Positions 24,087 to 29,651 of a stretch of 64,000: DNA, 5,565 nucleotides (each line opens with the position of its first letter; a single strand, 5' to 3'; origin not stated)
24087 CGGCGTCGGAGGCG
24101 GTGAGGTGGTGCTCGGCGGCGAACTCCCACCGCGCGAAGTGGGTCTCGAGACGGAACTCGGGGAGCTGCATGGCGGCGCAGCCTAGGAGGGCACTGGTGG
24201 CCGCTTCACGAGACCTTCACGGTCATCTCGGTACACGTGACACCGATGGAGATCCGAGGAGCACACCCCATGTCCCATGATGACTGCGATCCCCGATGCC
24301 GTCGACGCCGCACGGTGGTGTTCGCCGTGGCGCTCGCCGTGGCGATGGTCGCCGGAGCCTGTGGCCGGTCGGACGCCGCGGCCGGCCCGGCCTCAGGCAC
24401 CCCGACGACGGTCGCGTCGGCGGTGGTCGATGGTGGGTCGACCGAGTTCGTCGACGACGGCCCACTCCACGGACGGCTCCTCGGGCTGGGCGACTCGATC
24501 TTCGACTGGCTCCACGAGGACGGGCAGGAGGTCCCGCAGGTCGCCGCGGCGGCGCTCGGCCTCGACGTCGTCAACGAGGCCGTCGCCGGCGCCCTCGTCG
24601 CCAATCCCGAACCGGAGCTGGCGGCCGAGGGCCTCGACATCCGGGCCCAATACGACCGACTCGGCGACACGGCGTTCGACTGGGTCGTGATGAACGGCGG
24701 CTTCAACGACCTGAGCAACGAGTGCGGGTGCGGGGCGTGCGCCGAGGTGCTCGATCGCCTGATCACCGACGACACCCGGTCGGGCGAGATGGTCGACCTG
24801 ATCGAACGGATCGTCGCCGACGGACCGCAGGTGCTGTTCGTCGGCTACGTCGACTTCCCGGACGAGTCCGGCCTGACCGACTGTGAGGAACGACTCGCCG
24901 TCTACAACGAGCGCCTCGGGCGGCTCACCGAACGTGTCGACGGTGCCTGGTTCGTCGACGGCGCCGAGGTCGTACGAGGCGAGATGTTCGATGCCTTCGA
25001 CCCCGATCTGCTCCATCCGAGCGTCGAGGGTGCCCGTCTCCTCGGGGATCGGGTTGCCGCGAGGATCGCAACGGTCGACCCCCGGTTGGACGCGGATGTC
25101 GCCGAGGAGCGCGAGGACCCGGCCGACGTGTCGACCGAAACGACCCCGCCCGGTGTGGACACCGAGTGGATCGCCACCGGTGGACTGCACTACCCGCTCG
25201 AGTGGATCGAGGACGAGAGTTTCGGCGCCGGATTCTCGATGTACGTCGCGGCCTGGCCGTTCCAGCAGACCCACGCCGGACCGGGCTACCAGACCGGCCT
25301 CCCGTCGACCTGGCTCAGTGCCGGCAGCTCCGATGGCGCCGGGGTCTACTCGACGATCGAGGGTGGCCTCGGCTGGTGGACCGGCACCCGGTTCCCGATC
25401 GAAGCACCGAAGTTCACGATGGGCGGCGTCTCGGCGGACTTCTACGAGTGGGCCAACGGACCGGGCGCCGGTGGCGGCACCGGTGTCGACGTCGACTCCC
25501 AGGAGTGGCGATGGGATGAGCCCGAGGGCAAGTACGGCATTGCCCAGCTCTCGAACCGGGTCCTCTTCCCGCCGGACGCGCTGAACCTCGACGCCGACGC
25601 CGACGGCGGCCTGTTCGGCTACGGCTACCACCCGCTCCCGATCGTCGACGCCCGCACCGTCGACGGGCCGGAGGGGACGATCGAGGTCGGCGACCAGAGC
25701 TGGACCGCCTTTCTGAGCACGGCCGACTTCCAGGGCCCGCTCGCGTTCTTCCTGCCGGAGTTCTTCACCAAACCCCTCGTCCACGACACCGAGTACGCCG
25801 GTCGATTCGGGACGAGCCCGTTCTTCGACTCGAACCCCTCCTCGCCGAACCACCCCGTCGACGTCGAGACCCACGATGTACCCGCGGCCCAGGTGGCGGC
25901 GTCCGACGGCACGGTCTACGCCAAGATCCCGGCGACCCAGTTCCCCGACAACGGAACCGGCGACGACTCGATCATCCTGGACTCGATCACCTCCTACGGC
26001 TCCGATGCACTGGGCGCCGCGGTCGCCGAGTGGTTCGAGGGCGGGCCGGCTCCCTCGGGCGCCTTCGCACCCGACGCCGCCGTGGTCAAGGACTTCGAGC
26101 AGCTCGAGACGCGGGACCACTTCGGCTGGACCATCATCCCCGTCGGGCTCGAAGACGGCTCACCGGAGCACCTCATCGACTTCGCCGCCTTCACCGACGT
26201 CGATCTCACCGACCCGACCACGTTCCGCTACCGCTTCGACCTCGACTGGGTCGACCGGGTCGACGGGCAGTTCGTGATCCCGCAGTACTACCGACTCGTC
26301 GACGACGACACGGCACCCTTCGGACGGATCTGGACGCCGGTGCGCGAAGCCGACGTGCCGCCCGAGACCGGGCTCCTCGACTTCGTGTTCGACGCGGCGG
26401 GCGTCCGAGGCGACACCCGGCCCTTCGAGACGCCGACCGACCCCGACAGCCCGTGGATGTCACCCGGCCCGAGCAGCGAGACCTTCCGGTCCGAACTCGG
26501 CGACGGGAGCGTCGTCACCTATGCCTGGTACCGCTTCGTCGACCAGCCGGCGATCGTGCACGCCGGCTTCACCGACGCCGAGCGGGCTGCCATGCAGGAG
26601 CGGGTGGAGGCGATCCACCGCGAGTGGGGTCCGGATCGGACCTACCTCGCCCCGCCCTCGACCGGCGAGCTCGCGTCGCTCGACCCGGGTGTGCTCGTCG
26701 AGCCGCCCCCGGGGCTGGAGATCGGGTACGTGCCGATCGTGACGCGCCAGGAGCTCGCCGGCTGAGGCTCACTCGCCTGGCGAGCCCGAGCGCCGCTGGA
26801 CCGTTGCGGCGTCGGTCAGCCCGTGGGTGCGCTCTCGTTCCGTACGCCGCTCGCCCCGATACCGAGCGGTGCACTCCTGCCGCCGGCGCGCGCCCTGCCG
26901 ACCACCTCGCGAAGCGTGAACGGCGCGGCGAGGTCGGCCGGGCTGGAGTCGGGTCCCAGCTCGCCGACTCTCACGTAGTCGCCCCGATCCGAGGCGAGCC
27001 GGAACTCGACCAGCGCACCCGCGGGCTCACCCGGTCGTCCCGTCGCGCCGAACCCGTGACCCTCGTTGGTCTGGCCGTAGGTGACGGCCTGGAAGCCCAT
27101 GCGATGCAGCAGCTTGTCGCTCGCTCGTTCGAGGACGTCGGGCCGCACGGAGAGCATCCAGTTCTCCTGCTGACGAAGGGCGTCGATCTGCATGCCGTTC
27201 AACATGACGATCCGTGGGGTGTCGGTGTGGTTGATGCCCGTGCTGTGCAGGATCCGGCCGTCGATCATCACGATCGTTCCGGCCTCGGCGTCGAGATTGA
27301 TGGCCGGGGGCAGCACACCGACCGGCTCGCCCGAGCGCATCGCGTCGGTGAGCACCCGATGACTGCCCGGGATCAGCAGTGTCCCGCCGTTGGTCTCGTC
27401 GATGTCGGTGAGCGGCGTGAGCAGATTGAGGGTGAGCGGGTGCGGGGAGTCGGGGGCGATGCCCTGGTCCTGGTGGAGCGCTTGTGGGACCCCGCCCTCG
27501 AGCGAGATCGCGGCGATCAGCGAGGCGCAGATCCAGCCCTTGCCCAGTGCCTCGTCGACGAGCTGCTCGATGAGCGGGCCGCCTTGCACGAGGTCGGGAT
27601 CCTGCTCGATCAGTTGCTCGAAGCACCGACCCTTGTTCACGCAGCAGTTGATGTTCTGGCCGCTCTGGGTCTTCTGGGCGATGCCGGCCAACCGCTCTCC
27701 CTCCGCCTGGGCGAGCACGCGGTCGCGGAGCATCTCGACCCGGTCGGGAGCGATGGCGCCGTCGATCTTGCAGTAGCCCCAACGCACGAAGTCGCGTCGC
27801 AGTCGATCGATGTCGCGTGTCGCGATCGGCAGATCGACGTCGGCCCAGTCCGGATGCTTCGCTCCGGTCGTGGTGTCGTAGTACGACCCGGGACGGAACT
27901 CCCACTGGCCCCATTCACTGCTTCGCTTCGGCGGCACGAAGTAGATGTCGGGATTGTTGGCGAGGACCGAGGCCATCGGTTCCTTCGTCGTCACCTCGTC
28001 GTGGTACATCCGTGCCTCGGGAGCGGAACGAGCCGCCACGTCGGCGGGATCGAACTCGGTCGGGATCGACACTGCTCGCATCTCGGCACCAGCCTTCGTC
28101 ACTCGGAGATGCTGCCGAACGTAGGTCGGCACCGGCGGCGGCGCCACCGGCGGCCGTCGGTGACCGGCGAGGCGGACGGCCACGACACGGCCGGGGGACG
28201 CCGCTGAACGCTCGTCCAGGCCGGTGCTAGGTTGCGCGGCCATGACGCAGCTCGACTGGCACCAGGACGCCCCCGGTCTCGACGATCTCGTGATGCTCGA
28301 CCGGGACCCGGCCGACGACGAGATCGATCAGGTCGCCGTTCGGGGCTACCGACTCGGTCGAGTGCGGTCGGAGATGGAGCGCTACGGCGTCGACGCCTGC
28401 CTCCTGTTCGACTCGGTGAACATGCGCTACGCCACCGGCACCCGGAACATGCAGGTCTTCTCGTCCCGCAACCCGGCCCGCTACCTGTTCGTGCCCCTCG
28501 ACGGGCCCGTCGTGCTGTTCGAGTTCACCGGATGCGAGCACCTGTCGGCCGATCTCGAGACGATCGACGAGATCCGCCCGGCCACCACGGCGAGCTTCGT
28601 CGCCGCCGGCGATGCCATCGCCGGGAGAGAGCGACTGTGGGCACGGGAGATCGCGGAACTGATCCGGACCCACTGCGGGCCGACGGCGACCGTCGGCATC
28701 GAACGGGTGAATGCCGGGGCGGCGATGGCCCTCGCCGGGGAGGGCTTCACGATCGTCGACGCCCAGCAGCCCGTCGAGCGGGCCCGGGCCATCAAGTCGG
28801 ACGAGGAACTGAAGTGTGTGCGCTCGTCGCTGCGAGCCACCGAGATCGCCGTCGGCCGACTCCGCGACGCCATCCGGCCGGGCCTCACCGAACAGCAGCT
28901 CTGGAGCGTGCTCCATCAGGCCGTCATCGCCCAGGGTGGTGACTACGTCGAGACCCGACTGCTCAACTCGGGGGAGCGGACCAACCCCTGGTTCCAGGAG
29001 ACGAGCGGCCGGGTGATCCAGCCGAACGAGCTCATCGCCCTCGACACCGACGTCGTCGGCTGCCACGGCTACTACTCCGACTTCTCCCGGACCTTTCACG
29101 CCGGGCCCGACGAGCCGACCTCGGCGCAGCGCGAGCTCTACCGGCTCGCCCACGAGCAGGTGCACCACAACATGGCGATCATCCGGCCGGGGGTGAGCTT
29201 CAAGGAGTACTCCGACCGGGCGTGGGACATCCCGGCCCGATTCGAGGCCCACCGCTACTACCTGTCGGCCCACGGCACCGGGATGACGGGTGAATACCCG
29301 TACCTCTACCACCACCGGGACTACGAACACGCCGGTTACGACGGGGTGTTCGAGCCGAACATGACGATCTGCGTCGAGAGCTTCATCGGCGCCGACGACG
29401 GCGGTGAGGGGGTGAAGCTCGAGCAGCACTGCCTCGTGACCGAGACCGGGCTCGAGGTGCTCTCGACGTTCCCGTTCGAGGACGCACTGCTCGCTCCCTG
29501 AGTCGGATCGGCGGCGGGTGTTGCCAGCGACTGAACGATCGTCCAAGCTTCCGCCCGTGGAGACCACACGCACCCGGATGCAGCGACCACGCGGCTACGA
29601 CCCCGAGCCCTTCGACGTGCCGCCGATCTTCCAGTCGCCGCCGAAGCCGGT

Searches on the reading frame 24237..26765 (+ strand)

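Call 47: search_protein_families(library=pfam, proteins=[window:24237-26765:+], max_evalue=0.0001)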
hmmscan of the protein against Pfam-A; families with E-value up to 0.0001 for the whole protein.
window:24237-26765:+ (842 aa): 2 families
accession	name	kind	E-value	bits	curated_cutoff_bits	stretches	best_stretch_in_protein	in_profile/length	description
PF13472.12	Lipase_GDSL_2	-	2e-14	54.9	32.9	1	84-268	2-178/178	GDSL-like Lipase/Acylhydrolase family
PF00657.28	Lipase_GDSL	-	8.7e-06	26.5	23.6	1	84-272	4-207/208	GDSL-like Lipase/Acylhydrolase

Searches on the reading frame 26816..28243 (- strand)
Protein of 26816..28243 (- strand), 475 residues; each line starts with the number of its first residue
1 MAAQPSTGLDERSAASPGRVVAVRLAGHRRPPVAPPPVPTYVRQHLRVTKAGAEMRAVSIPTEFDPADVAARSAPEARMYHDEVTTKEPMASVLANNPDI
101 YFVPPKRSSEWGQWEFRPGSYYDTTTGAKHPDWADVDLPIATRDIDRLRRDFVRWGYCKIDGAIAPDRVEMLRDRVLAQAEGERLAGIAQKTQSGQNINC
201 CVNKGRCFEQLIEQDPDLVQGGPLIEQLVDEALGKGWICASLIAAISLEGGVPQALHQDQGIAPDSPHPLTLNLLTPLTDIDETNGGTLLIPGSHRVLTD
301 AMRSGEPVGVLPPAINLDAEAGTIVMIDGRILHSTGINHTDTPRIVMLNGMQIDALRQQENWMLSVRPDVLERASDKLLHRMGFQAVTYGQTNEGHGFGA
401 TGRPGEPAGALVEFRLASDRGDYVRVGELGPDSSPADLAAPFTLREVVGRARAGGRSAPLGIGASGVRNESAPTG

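Call 47: search_protein_families(library=pfam, proteins=[window:26816-28243:-], max_evalue=0.0001)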
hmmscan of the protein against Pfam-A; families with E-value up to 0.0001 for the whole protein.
window:26816-28243:- (475 aa): 1 family
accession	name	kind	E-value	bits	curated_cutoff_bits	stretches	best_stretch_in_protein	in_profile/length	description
PF05721.19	PhyH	-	2.5e-18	67.6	22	1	154-345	3-212/213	Phytanoyl-CoA dioxygenase (PhyH)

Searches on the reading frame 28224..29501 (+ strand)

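Call 47: search_protein_families(library=pfam, proteins=[window:28224-29501:+], max_evalue=0.0001)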
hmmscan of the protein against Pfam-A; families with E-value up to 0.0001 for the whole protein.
window:28224-29501:+ (425 aa): 2 families
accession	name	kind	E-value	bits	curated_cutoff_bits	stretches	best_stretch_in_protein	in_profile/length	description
PF00557.29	Peptidase_M24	-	1.3e-31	110.5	23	1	198-407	2-208/208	Metallopeptidase family M24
PF01321.24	Creatinase_N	-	3.7e-10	40.9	22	1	43-190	1-128/128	Creatinase/Prolidase N-terminal domain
